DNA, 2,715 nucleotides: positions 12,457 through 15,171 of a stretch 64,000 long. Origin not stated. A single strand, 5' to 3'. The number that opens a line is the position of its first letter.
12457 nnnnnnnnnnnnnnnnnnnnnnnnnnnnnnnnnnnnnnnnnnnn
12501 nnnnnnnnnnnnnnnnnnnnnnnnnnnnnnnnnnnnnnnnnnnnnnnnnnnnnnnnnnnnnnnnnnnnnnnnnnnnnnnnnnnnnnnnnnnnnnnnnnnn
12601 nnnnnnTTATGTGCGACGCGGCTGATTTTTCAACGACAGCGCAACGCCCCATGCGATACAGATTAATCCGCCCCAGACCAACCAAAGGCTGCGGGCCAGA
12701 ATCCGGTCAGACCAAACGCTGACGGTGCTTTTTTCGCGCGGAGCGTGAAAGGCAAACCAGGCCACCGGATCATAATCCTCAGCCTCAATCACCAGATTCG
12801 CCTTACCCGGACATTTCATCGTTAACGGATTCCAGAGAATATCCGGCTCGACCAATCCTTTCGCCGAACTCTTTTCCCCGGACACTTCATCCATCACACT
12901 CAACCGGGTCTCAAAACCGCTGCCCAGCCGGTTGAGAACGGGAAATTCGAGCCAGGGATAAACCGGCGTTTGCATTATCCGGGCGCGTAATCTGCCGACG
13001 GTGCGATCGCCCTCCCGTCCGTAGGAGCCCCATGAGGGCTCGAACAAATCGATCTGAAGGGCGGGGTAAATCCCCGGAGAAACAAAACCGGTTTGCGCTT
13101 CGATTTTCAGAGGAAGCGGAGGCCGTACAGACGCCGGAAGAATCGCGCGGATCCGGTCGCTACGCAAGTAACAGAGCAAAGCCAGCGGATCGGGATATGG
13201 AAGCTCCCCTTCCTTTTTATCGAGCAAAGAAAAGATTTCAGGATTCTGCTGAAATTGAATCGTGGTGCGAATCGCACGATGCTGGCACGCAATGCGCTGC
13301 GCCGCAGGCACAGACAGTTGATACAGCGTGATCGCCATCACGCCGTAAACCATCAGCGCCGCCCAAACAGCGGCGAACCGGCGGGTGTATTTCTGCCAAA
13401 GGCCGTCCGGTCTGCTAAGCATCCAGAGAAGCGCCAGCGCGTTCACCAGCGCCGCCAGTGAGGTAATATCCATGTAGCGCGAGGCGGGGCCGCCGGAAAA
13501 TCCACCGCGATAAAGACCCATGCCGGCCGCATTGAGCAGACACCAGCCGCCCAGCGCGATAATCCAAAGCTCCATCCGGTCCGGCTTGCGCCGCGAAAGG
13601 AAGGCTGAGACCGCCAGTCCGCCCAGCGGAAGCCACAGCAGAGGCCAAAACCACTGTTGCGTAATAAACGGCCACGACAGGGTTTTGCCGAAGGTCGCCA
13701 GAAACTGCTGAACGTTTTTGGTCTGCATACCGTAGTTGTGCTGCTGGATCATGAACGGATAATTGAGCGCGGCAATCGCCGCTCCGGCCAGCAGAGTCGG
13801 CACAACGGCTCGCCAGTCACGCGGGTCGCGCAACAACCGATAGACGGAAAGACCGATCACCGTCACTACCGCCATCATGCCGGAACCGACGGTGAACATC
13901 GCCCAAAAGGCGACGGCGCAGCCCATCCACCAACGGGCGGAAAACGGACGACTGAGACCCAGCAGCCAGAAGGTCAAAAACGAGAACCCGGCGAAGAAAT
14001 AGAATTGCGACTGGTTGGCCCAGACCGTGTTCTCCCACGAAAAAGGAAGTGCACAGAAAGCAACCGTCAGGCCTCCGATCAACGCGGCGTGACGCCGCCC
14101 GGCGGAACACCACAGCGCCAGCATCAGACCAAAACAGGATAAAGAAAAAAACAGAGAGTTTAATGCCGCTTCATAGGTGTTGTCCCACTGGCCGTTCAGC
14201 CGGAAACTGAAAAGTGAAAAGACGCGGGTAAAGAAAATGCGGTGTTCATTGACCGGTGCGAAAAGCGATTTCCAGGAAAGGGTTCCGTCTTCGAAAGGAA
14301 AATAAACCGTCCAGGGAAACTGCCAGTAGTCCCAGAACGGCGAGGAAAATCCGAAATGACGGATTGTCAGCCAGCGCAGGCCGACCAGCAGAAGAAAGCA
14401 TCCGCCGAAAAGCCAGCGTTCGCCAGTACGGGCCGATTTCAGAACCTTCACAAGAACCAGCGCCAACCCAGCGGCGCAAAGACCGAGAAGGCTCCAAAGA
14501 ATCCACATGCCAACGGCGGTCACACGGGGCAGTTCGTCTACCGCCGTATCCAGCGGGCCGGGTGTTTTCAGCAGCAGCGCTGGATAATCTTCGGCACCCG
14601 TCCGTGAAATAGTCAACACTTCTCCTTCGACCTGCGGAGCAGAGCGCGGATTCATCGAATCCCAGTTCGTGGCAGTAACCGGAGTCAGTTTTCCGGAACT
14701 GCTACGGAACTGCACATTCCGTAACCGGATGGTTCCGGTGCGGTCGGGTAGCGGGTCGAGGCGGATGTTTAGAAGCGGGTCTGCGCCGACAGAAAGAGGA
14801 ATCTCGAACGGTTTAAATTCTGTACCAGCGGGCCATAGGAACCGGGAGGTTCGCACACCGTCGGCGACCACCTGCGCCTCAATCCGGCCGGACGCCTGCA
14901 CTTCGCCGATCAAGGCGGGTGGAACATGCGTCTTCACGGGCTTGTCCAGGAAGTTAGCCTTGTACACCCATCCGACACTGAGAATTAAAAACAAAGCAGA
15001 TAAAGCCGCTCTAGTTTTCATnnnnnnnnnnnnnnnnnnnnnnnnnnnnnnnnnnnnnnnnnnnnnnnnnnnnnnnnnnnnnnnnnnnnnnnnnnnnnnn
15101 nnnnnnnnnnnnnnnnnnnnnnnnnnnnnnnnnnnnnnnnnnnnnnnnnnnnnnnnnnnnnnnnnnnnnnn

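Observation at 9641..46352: Modular lipid-linked glycosylation locus: five GT-C-like proteins, four next to a GT2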

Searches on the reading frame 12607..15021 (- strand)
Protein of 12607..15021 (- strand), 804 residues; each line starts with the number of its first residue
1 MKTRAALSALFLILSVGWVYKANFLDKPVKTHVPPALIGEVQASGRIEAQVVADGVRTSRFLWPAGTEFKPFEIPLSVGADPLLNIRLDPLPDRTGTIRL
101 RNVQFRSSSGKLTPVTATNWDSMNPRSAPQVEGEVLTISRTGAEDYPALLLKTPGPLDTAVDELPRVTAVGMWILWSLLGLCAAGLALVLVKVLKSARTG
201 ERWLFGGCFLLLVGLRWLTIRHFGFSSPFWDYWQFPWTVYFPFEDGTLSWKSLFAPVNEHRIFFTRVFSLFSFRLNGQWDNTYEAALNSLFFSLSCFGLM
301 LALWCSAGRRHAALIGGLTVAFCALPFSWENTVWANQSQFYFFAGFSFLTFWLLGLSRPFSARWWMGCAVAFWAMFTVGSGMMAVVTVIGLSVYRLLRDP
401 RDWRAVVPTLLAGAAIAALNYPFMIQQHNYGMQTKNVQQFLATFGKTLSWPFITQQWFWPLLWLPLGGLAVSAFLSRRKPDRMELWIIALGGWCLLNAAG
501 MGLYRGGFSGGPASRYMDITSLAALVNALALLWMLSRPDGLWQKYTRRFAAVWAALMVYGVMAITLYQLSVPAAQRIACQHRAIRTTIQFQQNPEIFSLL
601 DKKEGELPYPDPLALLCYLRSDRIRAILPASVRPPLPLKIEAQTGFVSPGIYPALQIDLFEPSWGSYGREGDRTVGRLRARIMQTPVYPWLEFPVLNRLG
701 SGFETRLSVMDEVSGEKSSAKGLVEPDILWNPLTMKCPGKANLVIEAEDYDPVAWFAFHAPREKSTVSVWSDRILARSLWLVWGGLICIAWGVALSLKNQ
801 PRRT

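Call 3: search_protein_families(library=pfam, proteins=[window:12607-15021:-])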
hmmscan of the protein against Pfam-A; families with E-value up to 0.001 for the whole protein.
window:12607-15021:- (804 aa): 0 families

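Call 8: search_protein_families(library=ncbifam, max_evalue=0.01, proteins=[window:12607-15021:-])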
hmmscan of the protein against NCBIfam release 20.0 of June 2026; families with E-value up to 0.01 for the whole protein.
window:12607-15021:- (804 aa): 0 families

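Call 11: search_solved_structures(query=window:12607-15021:-, max_evalue=10)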
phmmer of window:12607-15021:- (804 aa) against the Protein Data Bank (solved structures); distinct sequences matched with E-value up to 10: 0.

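Call 15: find_encoding_contigs(protein=window:12607-15021:-, flank=10000, max_places=6)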
Protein window:12607-15021:- (804 aa): 4 contigs read that carry it; 1 place shown.
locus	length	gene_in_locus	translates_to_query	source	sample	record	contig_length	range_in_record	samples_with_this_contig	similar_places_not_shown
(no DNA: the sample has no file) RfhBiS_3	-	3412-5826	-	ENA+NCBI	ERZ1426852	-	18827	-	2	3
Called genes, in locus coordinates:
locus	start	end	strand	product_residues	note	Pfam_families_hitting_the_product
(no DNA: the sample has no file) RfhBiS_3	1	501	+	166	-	?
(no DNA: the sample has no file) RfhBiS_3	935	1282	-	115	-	-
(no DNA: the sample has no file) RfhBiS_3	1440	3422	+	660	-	-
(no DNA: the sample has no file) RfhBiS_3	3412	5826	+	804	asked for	-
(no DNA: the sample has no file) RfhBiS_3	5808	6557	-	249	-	PF00535:Glycos_transf_2, PF13641:Glyco_tranf_2_3 (weak)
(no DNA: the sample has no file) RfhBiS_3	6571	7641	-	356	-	PF01073:3Beta_HSD (weak), PF01370:Epimerase, PF04321:RmlD_sub_bind (faint), PF16363:GDP_Man_Dehyd, PF07993:NAD_binding_4, PF16363:GDP_Man_Dehyd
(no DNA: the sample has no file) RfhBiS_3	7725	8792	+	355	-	PF01073:3Beta_HSD (weak), PF01370:Epimerase, PF02719:Polysacc_synt_2 (faint), PF04321:RmlD_sub_bind, PF08659:KR (faint), PF16363:GDP_Man_Dehyd, PF07993:NAD_binding_4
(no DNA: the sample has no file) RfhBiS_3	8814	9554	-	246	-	PF11967:RecO_N, PF02565:RecO_C (weak)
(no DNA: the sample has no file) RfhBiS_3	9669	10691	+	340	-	PF04768:NAT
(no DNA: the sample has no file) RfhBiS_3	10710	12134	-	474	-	PF14592:Chondroitinas_B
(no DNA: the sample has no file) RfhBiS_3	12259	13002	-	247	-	PF13353:Fer4_12 (weak), PF04055:Radical_SAM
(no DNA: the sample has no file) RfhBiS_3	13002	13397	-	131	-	-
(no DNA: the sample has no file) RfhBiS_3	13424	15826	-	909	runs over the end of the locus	PF03477:ATP-cone, PF13597:NRDD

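Call 16: find_homologous_proteins(query=window:12607-15021:-)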
Query window:12607-15021:- (804 aa): 53 proteins with E <= 0.001 among 8000 candidates.
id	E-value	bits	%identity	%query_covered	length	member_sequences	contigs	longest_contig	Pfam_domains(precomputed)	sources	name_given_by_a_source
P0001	0.0e+0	1864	100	100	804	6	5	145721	-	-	-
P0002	0.0e+0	1567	81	100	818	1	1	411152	-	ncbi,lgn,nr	ncbi:MAG: hypothetical protein HOO88_07945 [Kiritimatiellaceae bacterium]|nr:hypothetical protein [K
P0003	0.0e+0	1562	82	100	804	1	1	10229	-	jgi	jgi:hypothetical protein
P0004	0.0e+0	1489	76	100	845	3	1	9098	-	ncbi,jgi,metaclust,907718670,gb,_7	metaclust:\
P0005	0.0e+0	1470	79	97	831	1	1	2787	-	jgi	jgi:hypothetical protein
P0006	0.0e+0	1465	78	98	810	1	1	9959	-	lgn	-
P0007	0.0e+0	1375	73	100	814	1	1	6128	-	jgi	jgi:hypothetical protein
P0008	0.0e+0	1346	73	97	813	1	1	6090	-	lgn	-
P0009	0.0e+0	1127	70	81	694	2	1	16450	-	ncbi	ncbi:MAG: hypothetical protein WCG03_00540, partial [Kiritimatiellales bacterium]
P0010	5.2e-282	956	54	98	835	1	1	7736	-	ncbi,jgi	jgi:hypothetical protein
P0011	1.3e-281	955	54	99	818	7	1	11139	-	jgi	-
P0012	3.0e-274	930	76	66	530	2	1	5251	-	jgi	-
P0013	2.7e-211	722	47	98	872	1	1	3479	-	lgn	-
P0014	3.8e-196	672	43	94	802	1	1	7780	-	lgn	-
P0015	1.6e-190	653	42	97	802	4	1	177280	-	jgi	-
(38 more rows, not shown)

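Call 18: search_solved_structures(query=A1, max_evalue=10)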
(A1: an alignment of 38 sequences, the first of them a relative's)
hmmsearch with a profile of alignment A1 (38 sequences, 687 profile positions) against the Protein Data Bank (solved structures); distinct sequences matched with E-value up to 10: 0.

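Call 26: search_protein_families(library=pfam, max_evalue=5, proteins=[window:12607-15021:-])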
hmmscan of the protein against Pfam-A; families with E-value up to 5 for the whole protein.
window:12607-15021:- (804 aa): 2 families
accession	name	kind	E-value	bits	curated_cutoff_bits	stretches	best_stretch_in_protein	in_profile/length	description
PF14029.11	DUF4244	-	0.14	12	27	1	181-197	23-39/54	Protein of unknown function (DUF4244)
PF20501.3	MbhE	-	3.8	8.1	27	0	372-401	58-85/98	MBH, subunit E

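Call 28: find_related_loci(query=A1, collection=genome_contigs, flank=8000)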
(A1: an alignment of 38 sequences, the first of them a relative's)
Query A1 (804 aa) in genome_contigs; peptide patterns used: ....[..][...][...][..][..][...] (x = any residue, [..] = any of these).
351 stretches matched a pattern; 254 encode a relative of the query (tblastn E <= 1e-3); the best 80 are kept; 80 distinct loci.
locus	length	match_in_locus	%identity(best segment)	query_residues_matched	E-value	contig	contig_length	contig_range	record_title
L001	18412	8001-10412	91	1-804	0e+0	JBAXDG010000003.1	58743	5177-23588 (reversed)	MAG: Kiritimatiellales bacterium isolate ELA213 MAG213_3, whole genome shotgun sequence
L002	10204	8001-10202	40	30-755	1e-159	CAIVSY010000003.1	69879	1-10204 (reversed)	uncultured bacterium isolate LaPlata_bin-2000 genome assembly, contig: bin-2000:003/118, whole genome shotgun sequence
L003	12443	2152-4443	37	25-786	2e-155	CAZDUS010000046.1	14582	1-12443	MAG TPA_asm: uncultured Verrucomicrobiota bacterium isolate SRP272421_co1_512 genome assembly, contig: NODE_12438_length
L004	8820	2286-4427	33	86-786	4e-93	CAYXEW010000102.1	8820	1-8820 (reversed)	MAG TPA_asm: uncultured Verrucomicrobiota bacterium isolate SRP141376_co5_426 genome assembly, contig: NODE_19287_length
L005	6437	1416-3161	31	210-795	2e-74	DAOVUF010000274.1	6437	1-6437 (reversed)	MAG TPA_asm: Gammaproteobacteria bacterium isolate CSMAG_1672 CSMAG_1672_k141_3399309_length_6437_cov_21.0000, whole gen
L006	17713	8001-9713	32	210-777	8e-74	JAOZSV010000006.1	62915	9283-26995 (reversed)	MAG: Thiotrichaceae bacterium isolate GMC7.concoct.148 GMC7_31_length_62915_cov_1191.923640, whole genome shotgun sequen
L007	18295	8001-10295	28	52-779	6e-73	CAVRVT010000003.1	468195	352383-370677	MAG: uncultured Acidobacteriota bacterium isolate MFD02199.bin.1.6 genome assembly, contig: contig_58525, whole genome s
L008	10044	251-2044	30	198-786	9e-72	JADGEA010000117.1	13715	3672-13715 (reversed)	MAG: Flavobacteriaceae bacterium isolate BB24 NODE_4190_length_13715_cov_7.546857, whole genome shotgun sequence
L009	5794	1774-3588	32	195-789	3e-71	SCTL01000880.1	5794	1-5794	MAG: Verrucomicrobia bacterium isolate FW301_bin.11 FW301_bin.11-60422, whole genome shotgun sequence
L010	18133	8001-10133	28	68-777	3e-71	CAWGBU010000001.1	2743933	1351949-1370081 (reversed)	MAG: uncultured Acidobacteriota bacterium isolate MFD06229.bin.2.238 genome assembly, contig: contig_1804, whole genome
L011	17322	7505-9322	33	204-800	8e-69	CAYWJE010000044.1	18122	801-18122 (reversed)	MAG TPA_asm: uncultured Verrucomicrobiota bacterium isolate binchicken_co139_732 genome assembly, contig: NODE_6057_leng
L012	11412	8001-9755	31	209-789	2e-65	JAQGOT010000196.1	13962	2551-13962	MAG: Pedosphaera sp. isolate RYN_620 scaffold_3377944, whole genome shotgun sequence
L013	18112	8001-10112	28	86-778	4e-63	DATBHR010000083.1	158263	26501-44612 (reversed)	MAG TPA_asm: Vicinamibacterales bacterium isolate SMAG_U3873 k141_347015, whole genome shotgun sequence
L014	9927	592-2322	31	212-797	1e-62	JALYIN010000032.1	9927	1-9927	MAG: Verrucomicrobiota bacterium isolate HIE bin26 SD1475-77_k127_903374, whole genome shotgun sequence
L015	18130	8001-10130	30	85-778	1e-61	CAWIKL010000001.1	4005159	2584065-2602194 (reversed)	MAG: uncultured Acidobacteriota bacterium isolate MFD04967.bin.1.6 genome assembly, contig: contig_1861, whole genome sh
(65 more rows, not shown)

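Call 29: predict_structure(alignment_id=A1)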
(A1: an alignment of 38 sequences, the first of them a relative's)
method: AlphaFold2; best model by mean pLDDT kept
length: 804 residues; sequences in the alignment: 38
mean_pLDDT: 92.4   pTM: 0.91
mean pLDDT of the five models: 92.4, 90.9, 90.6, 90.2, 89.7
residues with pLDDT >= 90: 649; 70-90: 139; 50-70: 16; < 50: 0
segments of 3 or more residues with pLDDT < 50: none
pLDDT, mean of each block of 10 residues (from residue 1): 94 97 88 86 95 90 95 87 87 94 88 90 92 95 93 66 87 96 96 96 97 97 91 90 90 89 94 95 95 97 96 95 92 85 96 97 98 93 96 96 96 96 83 94 97 95 97 93 97 97 91 91 97 88 91 96 93 91 93 91 90 91 93 95 95 86 94 95 96 93 91 94 84 94 96 93 97 96 97 81 55
secondary structure, 60 per line:
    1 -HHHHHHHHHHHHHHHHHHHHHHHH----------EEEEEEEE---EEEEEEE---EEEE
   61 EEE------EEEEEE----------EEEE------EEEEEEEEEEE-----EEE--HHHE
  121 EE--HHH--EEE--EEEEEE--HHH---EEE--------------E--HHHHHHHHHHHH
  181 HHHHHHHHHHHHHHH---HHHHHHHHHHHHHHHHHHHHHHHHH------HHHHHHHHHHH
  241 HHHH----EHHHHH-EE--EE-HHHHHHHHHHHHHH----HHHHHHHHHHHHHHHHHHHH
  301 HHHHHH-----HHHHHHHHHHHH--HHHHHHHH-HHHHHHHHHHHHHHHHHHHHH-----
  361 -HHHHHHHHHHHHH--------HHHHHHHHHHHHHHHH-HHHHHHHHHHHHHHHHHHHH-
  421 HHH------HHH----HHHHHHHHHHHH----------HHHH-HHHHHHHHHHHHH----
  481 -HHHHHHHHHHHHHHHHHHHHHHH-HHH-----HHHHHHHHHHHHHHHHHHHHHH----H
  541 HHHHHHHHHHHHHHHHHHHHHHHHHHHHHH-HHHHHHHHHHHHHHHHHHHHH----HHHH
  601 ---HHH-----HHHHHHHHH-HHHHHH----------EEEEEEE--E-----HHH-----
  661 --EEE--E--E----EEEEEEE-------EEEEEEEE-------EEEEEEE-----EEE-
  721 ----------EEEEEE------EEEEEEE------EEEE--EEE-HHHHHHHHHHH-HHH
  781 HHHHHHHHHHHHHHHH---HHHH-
elements in order (helices of 4 or more, strands of 3 or more residues): H2-25 E36-43 E47-53 E57-63 E70-75 E86-89 E96-106 E112-114 E120-122 E130-132 E135-140 E149-151 H169-195 H199-223 H230-244 H250-254 H263-276 H281-306 H312-323 H326-333 H335-355 H362-374 H383-398 H400-419 H437-448 H459-462 H464-476 H482-504 H514-535 H540-570 H572-592 H597-600 H612-620 H622-627 E638-644 E663-665 E676-682 E690-697 E705-711 E717-719 E731-736 E743-749 E756-759 E762-764 H766-776 H778-796 H800-803

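Call 32: fold_search(model_id=the predicted structure, library=pdb)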
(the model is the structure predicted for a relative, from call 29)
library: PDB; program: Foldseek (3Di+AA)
matches with E <= 10: 1008; with E <= 0.001: 0
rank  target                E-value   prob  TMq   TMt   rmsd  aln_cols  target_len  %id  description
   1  1w8z_B                1.2e-02  1.00  0.12  0.56   4.3       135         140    8  CBM29-2 mutant K85A: Probing the Mechanism of Ligand Recognition by Family 29 Carbohydrate Binding Modules (released 2005-03-22)
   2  1oh3_A                1.3e-02  1.00  0.12  0.54   4.4       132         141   10  E78R mutant of a carbohydrate binding module family 29 (released 2004-05-27)
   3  1gwl_A                2.1e-02  1.00  0.12  0.55   4.2       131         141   11  Carbohydrate binding module family29 complexed with mannohexaose (released 2003-03-20)
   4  1w9f_B                2.1e-02  1.00  0.12  0.56   4.1       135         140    9  CBM29-2 mutant R112A: Probing the Mechanism of Ligand Recognition by Family 29 Carbohydrate Binding Modules (released 2005-03-22)
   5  1gwm_A                2.2e-02  1.00  0.12  0.52   4.1       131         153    9  Carbohydrate binding module family29 complexed with glucohexaose (released 2003-03-20)
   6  1w9f_A                2.4e-02  1.00  0.12  0.52   4.1       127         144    9  CBM29-2 mutant R112A: Probing the Mechanism of Ligand Recognition by Family 29 Carbohydrate Binding Modules (released 2005-03-22)
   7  9dlf_C                2.4e-02  0.99  0.23  0.28  11.8       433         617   14  Arabinosyltransferase AftB in complex with Fab_B3 (released 2025-06-25)
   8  9cyn_A                2.6e-02  0.99  0.10  0.30   8.9       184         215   14  Flagellar filament sheath protein FlaA1 (released 2026-03-18)
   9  1gwk_B                2.8e-02  1.00  0.13  0.54   5.1       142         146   10  Carbohydrate binding module family29 (released 2003-03-20)
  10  1w8t_A                3.0e-02  1.00  0.13  0.56   4.1       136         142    9  CBM29-2 mutant K74A complexed with cellulohexaose: Probing the Mechanism of Ligand Recognition by Family 29 Carbohydra (released 2005-03-22)
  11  1w90_B                3.0e-02  1.00  0.12  0.53   4.5       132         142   10  CBM29-2 mutant D114A: Probing the Mechanism of Ligand Recognition by Family 29 Carbohydrate Binding Modules (released 2005-03-18)
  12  1w90_A                3.1e-02  1.00  0.13  0.54   5.0       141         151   10  CBM29-2 mutant D114A: Probing the Mechanism of Ligand Recognition by Family 29 Carbohydrate Binding Modules (released 2005-03-18)
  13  8iq9_B                3.4e-02  1.00  0.11  0.16   5.9       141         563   14  Crystal structure of trimeric K2-2 TSP in complex with tetrasaccharide and octasaccharide (released 2024-02-21)
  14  7xna_A                3.4e-02  0.60  0.11  0.18  23.6       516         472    8  Crystal structure of somatostatin receptor 2 (SSTR2) with peptide antagonist CYN 154806 (released 2022-08-03)
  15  1gwk_A                3.5e-02  1.00  0.12  0.55   4.5       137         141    9  Carbohydrate binding module family29 (released 2003-03-20)
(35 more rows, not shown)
